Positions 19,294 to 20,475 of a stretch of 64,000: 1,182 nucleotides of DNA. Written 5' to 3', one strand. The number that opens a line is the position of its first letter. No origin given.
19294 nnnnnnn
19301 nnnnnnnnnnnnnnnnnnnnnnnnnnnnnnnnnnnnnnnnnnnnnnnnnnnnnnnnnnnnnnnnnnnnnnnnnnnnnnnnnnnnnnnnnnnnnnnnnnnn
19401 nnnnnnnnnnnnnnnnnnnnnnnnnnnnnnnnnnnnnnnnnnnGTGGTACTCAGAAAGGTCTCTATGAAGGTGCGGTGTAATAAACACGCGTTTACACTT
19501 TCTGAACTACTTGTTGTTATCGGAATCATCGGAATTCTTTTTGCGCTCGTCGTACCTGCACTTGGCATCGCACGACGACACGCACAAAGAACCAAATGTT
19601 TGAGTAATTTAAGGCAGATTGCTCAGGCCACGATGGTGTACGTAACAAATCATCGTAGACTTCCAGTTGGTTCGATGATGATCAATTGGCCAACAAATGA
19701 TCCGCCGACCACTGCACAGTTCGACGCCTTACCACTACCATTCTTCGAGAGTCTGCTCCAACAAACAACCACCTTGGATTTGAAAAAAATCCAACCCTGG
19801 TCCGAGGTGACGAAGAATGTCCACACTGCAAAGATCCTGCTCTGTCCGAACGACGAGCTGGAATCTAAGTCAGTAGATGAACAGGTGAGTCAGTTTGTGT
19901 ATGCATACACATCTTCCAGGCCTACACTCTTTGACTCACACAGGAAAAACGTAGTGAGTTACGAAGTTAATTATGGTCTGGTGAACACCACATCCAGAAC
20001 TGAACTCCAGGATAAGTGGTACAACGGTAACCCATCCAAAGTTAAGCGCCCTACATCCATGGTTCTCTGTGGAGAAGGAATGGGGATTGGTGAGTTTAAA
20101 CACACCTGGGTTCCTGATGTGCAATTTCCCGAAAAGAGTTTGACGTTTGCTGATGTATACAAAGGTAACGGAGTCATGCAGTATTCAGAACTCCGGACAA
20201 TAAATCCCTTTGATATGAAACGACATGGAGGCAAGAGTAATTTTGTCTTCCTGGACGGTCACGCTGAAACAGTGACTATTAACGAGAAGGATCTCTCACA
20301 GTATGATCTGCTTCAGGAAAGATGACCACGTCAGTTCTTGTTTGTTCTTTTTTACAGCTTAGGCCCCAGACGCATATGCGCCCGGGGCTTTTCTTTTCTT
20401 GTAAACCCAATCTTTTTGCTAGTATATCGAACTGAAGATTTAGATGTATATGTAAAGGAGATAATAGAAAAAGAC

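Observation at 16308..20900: ~4.6-kb insertion splitting the dcw cluster between mraY and ftsW, carrying a PVC-type DUF1559 pseudopilin-like gene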

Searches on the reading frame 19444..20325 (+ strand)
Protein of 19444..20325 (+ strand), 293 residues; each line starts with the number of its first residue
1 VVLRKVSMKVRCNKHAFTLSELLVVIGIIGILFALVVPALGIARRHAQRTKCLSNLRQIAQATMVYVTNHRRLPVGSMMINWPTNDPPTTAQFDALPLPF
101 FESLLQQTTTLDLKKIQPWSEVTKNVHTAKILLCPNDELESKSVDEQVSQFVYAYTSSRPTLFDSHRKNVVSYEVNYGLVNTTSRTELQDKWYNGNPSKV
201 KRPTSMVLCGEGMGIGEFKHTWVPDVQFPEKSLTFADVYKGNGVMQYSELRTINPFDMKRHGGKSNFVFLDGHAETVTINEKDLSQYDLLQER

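Call 3: search_protein_families(library=pfam, proteins=[window:19444-20325:+], max_evalue=0.1)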
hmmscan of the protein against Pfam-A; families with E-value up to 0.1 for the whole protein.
window:19444-20325:+ (293 aa): 3 families
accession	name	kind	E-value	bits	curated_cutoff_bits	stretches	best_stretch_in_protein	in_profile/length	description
PF07596.16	SBP_bac_10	-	3.9e-08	34.1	23.3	1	43-166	3-125/268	Protein of unknown function (DUF1559)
PF07963.17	N_methyl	-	7e-06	25.8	21.2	1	13-36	3-26/27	Prokaryotic N-terminal methylation motif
PF21512.3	ITPK1_preATP-grasp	-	0.014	15.9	27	1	147-203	2-57/87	Inositol-tetrakisphosphate 1-kinase, preATP-grasp domain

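Call 15: find_homologous_proteins(query=window:19465-20325:+, max_evalue=0.001)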
Query window:19465-20325:+ (286 aa): 672 proteins with E <= 0.001 among 1603 candidates; the best 120 are listed.
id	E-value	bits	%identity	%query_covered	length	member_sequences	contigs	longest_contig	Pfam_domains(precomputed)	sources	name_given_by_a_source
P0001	2.7e-143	494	100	75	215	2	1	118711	-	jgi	-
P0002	1.2e-25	108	31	97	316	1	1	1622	PF07963.18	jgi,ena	-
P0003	1.5e-18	85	29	97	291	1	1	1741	PF07963.18,PF07596.17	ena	-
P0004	1.6e-17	82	28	98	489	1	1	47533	PF07963.18,PF07291.17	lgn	-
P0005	8.7e-17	79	27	94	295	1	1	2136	-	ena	-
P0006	9.9e-17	79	29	92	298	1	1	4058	-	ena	-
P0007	1.6e-16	78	28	94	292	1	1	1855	PF07963.18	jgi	-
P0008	1.1e-15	76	27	97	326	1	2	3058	PF07963.18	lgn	-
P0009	1.1e-15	76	31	95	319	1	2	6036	PF07963.18,PF07596.17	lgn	-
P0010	2.9e-15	74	30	97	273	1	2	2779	PF07963.18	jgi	jgi:prepilin-type N-terminal cleavage/methylation domain-containing protein/prepilin-type processing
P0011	5.6e-15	73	28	95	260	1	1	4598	PF07963.18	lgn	-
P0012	6.5e-15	73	31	94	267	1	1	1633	PF07963.18,PF07596.17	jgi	jgi:prepilin-type processing-associated H-X9-DG protein/prepilin-type N-terminal cleavage/methylatio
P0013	7.0e-15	73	41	38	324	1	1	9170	PF07963.18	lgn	-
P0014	7.2e-15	73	30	94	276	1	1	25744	PF07963.18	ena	-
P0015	1.1e-14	72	28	94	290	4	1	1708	PF07963.18,PF07596.17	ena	-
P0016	1.4e-14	72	55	22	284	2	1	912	PF07963.18,PF07596.17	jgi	jgi:prepilin-type processing-associated H-X9-DG protein/prepilin-type N-terminal cleavage/methylatio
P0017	2.0e-14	72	28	94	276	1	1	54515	PF07963.18,PF07596.17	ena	-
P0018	2.2e-14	71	28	94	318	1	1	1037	PF07963.18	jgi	jgi:prepilin-type N-terminal cleavage/methylation domain-containing protein/prepilin-type processing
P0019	2.4e-14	71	58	23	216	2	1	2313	PF07963.18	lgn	-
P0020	2.6e-14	71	28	96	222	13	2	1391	PF07963.18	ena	-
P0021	2.7e-14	71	27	94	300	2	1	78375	PF07963.18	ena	-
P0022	2.8e-14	71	31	97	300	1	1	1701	PF07963.18,PF07596.17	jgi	jgi:prepilin-type processing-associated H-X9-DG protein/prepilin-type N-terminal cleavage/methylatio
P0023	4.0e-14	71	60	24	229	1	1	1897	PF07963.18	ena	-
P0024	4.8e-14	70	40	44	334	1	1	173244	PF07963.18,PF07596.17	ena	-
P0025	7.0e-14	70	54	23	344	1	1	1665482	PF07963.18,PF07596.17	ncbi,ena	-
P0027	8.5e-14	70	35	58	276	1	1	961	PF07963.18,PF07596.17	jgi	jgi:prepilin-type N-terminal cleavage/methylation domain-containing protein/prepilin-type processing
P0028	9.4e-14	69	37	22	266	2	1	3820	PF07963.18,PF07596.17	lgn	-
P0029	1.5e-13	69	35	58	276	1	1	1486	PF07963.18,PF07596.17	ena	-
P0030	1.6e-13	69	28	93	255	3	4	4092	PF07963.18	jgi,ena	-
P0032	2.1e-13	68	27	97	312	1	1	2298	PF07963.18,PF07596.17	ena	-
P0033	2.2e-13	68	50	22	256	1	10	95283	PF07963.18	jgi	jgi:prepilin-type N-terminal cleavage/methylation domain-containing protein/prepilin-type processing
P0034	2.6e-13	68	28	94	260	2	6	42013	PF07963.18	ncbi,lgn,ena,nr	ncbi:MAG: prepilin-type N-terminal cleavage/methylation domain-containing protein [Phycisphaerales b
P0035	2.8e-13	68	28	94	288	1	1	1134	PF07963.18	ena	-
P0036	2.9e-13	68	27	92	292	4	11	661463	PF07963.18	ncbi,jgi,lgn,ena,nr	ncbi:MAG: hypothetical protein KatS3mg104_1204 [Phycisphaerae bacterium]|jgi:prepilin-type processin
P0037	3.2e-13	68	26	94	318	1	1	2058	PF07963.18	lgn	-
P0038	3.9e-13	67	27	92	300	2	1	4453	PF07596.17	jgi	-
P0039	4.1e-13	67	28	92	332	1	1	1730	PF07963.18,PF07596.17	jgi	jgi:prepilin-type N-terminal cleavage/methylation domain-containing protein/prepilin-type processing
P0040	4.2e-13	67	41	36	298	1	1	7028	PF07963.18,PF07596.17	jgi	jgi:prepilin-type N-terminal cleavage/methylation domain-containing protein/prepilin-type processing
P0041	4.2e-13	67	29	94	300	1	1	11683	PF07963.18,PF07596.17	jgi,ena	jgi:prepilin-type processing-associated H-X9-DG protein/prepilin-type N-terminal cleavage/methylatio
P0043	5.8e-13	67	27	98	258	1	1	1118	PF07963.18,PF07596.17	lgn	-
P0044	5.8e-13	67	28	94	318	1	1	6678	PF07963.18,PF07596.17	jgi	jgi:prepilin-type processing-associated H-X9-DG protein/prepilin-type N-terminal cleavage/methylatio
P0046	7.1e-13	67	42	26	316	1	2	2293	PF07963.18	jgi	jgi:prepilin-type N-terminal cleavage/methylation domain-containing protein/prepilin-type processing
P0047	7.4e-13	66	29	92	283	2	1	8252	PF07963.18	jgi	jgi:prepilin-type N-terminal cleavage/methylation domain-containing protein/prepilin-type processing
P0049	8.0e-13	66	26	93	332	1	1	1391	PF07963.18,PF07596.17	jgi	-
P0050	1.1e-12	66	27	95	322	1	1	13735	PF07963.18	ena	-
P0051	1.1e-12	66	55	20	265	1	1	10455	PF07963.18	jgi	jgi:prepilin-type N-terminal cleavage/methylation domain-containing protein/prepilin-type processing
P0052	1.2e-12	66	49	26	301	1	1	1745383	PF07963.18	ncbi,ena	-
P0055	1.4e-12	66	27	94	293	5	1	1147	PF07963.18,PF07596.17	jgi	jgi:prepilin-type N-terminal cleavage/methylation domain-containing protein/prepilin-type processing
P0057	1.4e-12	65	28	96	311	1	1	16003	PF07963.18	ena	-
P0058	1.7e-12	65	55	22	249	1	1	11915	PF07963.18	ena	-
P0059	1.7e-12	65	39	43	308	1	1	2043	PF07963.18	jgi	jgi:prepilin-type N-terminal cleavage/methylation domain-containing protein/prepilin-type processing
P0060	1.8e-12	65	28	93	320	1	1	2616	PF07963.18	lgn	-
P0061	2.0e-12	65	70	7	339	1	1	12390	PF07963.18,PF07596.17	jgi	jgi:prepilin-type processing-associated H-X9-DG protein/prepilin-type N-terminal cleavage/methylatio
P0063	2.1e-12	65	53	26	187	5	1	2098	PF07963.18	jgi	jgi:prepilin-type N-terminal cleavage/methylation domain-containing protein/prepilin-type processing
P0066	2.2e-12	65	48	21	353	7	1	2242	PF07963.18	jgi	jgi:prepilin-type N-terminal cleavage/methylation domain-containing protein/prepilin-type processing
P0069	2.4e-12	65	52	25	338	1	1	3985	PF07963.18,PF07596.17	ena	-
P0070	2.5e-12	65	26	98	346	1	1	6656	PF07963.18,PF07596.17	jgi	jgi:prepilin-type N-terminal cleavage/methylation domain-containing protein/prepilin-type processing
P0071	2.6e-12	65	53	20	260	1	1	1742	PF07963.18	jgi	jgi:prepilin-type N-terminal cleavage/methylation domain-containing protein/prepilin-type processing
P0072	2.6e-12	65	29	96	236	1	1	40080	PF07596.17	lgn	-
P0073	2.6e-12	65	29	96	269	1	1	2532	PF07963.18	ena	-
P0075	2.8e-12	65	27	93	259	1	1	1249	PF07963.18,PF07596.17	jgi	jgi:prepilin-type N-terminal cleavage/methylation domain-containing protein/prepilin-type processing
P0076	2.9e-12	65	28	92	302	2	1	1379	PF07596.17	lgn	-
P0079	3.1e-12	64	32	94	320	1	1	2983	PF07963.18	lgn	-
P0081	3.2e-12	64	47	25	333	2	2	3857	PF07963.18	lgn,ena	-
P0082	3.5e-12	64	30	94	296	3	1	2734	PF07963.18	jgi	jgi:prepilin-type processing-associated H-X9-DG protein/prepilin-type N-terminal cleavage/methylatio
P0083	3.6e-12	64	28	93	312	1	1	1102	PF07963.18,PF07596.17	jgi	-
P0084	3.7e-12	64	38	43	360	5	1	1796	PF07963.18,PF07596.17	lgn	-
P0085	3.9e-12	64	51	21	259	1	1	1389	PF07963.18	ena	-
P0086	3.9e-12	64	48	21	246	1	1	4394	PF07963.18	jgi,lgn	jgi:prepilin-type N-terminal cleavage/methylation domain-containing protein/prepilin-type processing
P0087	4.1e-12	64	29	95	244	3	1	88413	PF07963.18,PF07596.17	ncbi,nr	ncbi:MAG TPA: DUF1559 domain-containing protein [Pirellulales bacterium]|nr:DUF1559 domain-containin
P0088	4.2e-12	64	52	21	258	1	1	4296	PF07963.18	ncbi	-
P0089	4.3e-12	64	55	20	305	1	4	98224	PF07963.18,PF07596.17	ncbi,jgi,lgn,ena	jgi:prepilin-type processing-associated H-X9-DG protein/prepilin-type N-terminal cleavage/methylatio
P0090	4.7e-12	64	58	23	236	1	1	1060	PF07963.18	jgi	-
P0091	4.7e-12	64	46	28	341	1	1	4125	PF07596.17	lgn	-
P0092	4.7e-12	64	29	92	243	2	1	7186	PF07963.18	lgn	-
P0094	5.0e-12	64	56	21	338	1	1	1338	PF07963.18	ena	-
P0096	5.3e-12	64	61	20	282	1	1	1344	PF07596.17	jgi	jgi:prepilin-type processing-associated H-X9-DG protein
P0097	5.4e-12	64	55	23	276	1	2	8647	PF07963.18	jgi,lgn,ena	-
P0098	5.6e-12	64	52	21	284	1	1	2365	PF07963.18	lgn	-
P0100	5.9e-12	64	56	19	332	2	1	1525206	PF07963.18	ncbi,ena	-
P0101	6.1e-12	63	29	92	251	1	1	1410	PF07963.18,PF07596.17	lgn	-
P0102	6.2e-12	63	50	28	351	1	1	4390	PF07963.18,PF07596.17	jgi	jgi:prepilin-type N-terminal cleavage/methylation domain-containing protein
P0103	6.3e-12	63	29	95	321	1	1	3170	PF07963.18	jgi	jgi:prepilin-type N-terminal cleavage/methylation domain-containing protein/prepilin-type processing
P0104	6.5e-12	63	50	26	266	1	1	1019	PF07963.18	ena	-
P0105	6.6e-12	63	27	91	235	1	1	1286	PF07963.18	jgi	jgi:prepilin-type N-terminal cleavage/methylation domain-containing protein/prepilin-type processing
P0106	6.8e-12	63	29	94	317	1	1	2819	PF07963.18,PF07596.17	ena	-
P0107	7.2e-12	63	53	20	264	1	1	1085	PF07963.18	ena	-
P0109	7.7e-12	63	28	93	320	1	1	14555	PF07596.17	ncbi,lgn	ncbi:MAG: DUF1559 domain-containing protein [Planctomycetota bacterium]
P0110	7.8e-12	63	30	92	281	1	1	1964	PF07963.18,PF07596.17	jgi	jgi:prepilin-type N-terminal cleavage/methylation domain-containing protein/prepilin-type processing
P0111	8.0e-12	63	57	21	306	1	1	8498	PF07963.18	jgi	jgi:prepilin-type N-terminal cleavage/methylation domain-containing protein/prepilin-type processing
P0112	8.1e-12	63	30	97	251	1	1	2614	PF07963.18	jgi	jgi:prepilin-type processing-associated H-X9-DG protein/prepilin-type N-terminal cleavage/methylatio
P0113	8.6e-12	63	28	98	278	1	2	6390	PF07963.18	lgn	-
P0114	8.7e-12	63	27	93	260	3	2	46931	PF07963.18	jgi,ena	-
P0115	9.0e-12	63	52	23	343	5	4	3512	PF07963.18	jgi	jgi:prepilin-type N-terminal cleavage/methylation domain-containing protein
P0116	9.1e-12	63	28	92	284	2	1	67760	PF07963.18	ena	-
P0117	9.2e-12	63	49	26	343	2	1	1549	PF07963.18,PF07596.17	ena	-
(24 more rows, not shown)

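Call 18: find_encoding_contigs(protein=P0004, flank=10000, max_places=4)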
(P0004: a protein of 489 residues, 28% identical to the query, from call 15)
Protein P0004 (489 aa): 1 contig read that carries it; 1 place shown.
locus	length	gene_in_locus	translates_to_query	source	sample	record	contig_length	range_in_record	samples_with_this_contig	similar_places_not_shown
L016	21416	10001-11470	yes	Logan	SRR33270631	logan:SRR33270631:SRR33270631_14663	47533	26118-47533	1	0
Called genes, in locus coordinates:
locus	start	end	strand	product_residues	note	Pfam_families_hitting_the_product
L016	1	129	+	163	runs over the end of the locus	PF04542:Sigma70_r2, PF08281:Sigma70_r4_2 (weak)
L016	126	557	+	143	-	-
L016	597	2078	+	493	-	-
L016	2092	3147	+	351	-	PF00923:TAL_FSA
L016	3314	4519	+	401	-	PF03741:TerC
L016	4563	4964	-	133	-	PF07238:PilZ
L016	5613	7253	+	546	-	PF24251:DUF7453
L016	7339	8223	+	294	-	PF01381:HTH_3, PF12844:HTH_19 (weak), PF13413:HTH_25 (weak), PF13560:HTH_31, PF00717:Peptidase_S24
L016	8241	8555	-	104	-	-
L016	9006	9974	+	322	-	-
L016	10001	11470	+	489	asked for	PF07291:MauE, PF07963:N_methyl (weak)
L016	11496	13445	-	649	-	PF05960:DUF885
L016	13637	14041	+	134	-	PF00111:Fer2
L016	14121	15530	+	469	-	PF18073:Zn_ribbon_LapB, PF13481:AAA_25, PF25199:nSTAND_NTPase5 (weak), PF03796:DnaB_C (faint), PF06745:ATPase, PF13191:AAA_16 (faint), PF13401:AAA_22, PF13541:ChlI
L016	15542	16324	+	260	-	-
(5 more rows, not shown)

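Call 32: search_protein_families(library=ncbifam, proteins=[window:19465-20325:+, P0004], max_evalue=0.01)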
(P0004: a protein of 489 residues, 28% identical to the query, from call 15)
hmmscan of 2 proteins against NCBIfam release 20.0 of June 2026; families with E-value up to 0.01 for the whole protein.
window:19465-20325:+ (286 aa): 9 families
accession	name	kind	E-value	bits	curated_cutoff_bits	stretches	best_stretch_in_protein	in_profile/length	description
TIGR01710.1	typeII_sec_gspG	equivalog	4.6e-08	33.2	88.85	1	9-75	2-68/134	type II secretion system major pseudopilin GspG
NF040999.1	pilin_ComGC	equivalog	3.4e-06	27.2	75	1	8-65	2-59/84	competence type IV pilus major pilin ComGC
TIGR02532.1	IV_pilin_GFxxxE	domain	9.7e-05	22.1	16.3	1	8-29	2-23/24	prepilin-type N-terminal cleavage/methylation domain-containing protein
TIGR04294.2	pre_pil_HX9DG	domain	0.00016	21.4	19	1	253-271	4-22/22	H-X9-DG-CTERM domain-containing protein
NF007862.0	PRK10574.1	equivalog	0.0002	21.5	138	1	6-47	3-44/145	prepilin peptidase-dependent pilin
TIGR02596.1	TIGR02596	subfamily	0.0003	20.9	70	1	10-68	1-60/196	Verru_Chthon cassette protein D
TIGR01708.2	typeII_sec_gspH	equivalog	0.0003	20.8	80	1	10-42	4-38/169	type II secretion system minor pseudopilin GspH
NF041775.1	typeIV_PilA_Myxo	equivalog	0.001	19.1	400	1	7-62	10-65/214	type IV pilin protein PilA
NF041013.1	T4P_ComGE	equivalog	0.002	18.2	49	1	6-57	2-53/83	competence type IV pilus minor pilin ComGE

P0004 (489 aa): 8 families
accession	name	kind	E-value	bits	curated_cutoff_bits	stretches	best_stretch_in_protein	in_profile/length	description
NF040999.1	pilin_ComGC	equivalog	1.4e-05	25.2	75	1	182-219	2-39/84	competence type IV pilus major pilin ComGC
TIGR01710.1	typeII_sec_gspG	equivalog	2.3e-05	24.4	88.85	1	183-226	2-45/134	type II secretion system major pseudopilin GspG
TIGR02532.1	IV_pilin_GFxxxE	domain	0.0001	22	16.3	1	181-204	1-24/24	prepilin-type N-terminal cleavage/methylation domain-containing protein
TIGR01708.2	typeII_sec_gspH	equivalog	0.00012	22.2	80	1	182-213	2-33/169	type II secretion system minor pseudopilin GspH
NF041013.1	T4P_ComGE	equivalog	0.0002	21.4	49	1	183-212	5-34/83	competence type IV pilus minor pilin ComGE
NF007862.0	PRK10574.1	equivalog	0.00034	20.7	138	1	182-209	5-32/145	prepilin peptidase-dependent pilin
TIGR02596.1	TIGR02596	subfamily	0.00041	20.5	70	1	184-213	1-30/196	Verru_Chthon cassette protein D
NF047828.1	T3SSXpsI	equivalog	0.0025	17.8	150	1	183-215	3-35/132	type II secretion system protein XpsI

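Call 70: search_solved_structures(query=window:19465-20325:+, max_evalue=1)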
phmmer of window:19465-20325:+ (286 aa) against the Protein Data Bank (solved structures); distinct sequences matched with E-value up to 1: 20.
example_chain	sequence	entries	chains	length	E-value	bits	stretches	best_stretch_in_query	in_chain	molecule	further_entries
9egp_A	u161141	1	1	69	5.5e-06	29.1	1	5-66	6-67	Geopilin domain 1 protein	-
7tgg_A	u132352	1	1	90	2.9e-05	26.7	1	6-56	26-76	Geopilin domain 1 protein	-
5wda_A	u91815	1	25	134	0.00012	24.7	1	10-71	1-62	General secretion pathway protein G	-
2m7g_A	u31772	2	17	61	0.00034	23.2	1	10-56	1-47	Geopilin domain 1 protein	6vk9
6xxd_A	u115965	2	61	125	0.0016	21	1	10-65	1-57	PilA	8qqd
1ay2_A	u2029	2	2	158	0.0061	19.1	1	10-71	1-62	TYPE 4 PILIN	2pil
8pfb_G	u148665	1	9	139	0.0068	18.9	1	10-60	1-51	Type IV pilin PilE1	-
2hi2_A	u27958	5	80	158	0.0069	18.9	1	10-70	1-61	Fimbrial protein | PilA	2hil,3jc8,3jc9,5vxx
9laa_A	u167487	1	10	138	0.012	18.2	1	4-40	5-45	Type IV pilin protein PilA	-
5kua_A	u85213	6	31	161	0.018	17.5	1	10-68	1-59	pilin | Neisseria meningitidis PilE variant SB-GATDH | Neisseria meningitidis PilE, SB-DATDH variant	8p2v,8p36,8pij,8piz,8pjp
8p3b_A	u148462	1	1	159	0.021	17.3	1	10-68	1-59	Fimbrial protein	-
6gv9_A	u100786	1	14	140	0.024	17.1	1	10-67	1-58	Prepilin peptidase-dependent protein D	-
8tj2_C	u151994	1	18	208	0.074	15.5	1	10-58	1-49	Type IV major pilin protein PilA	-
3sok_A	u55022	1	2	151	0.15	14.6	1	10-41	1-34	Fimbrial protein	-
1z2n_X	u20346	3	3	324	0.37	13.2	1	134-197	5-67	inositol 1,3,4-trisphosphate 5/6-kinase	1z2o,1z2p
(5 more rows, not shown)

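Call 94: predict_structure(alignment_id=A6)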
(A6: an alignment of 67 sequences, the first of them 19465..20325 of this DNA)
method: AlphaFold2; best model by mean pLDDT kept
length: 286 residues; sequences in the alignment: 67
mean_pLDDT: 72.4   pTM: 0.74
mean pLDDT of the five models: 72.4, 71.0, 69.4, 69.1, 68.7
residues with pLDDT >= 90: 88; 70-90: 67; 50-70: 76; < 50: 55
segments of 3 or more residues with pLDDT < 50: 71-77, 81-88, 90-93, 96-104, 142-150, 152-157, 210-212
pLDDT, mean of each block of 10 residues (from residue 1): 66 94 97 94 95 90 80 46 46 49 51 56 81 53 45 46 76 70 73 94 75 57 78 65 64 91 97 95 81
secondary structure, 60 per line:
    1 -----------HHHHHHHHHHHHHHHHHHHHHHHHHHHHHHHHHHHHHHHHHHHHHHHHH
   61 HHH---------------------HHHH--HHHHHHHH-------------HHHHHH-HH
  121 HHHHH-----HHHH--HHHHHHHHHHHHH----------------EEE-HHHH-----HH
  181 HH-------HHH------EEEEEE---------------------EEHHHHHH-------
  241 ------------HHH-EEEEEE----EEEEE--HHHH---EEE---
elements in order: H12-63 H85-88 H91-98 H112-117 H119-125 H131-134 H137-149 E166-168 H170-173 H179-182 E199-204 H228-233 E257-262 E267-271 H274-277 E281-283

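Call 98: search_protein_families(library=padloc, proteins=[window:19465-20325:+], max_evalue=0.01)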
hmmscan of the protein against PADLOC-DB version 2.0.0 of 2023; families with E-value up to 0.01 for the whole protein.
window:19465-20325:+ (286 aa): 0 families
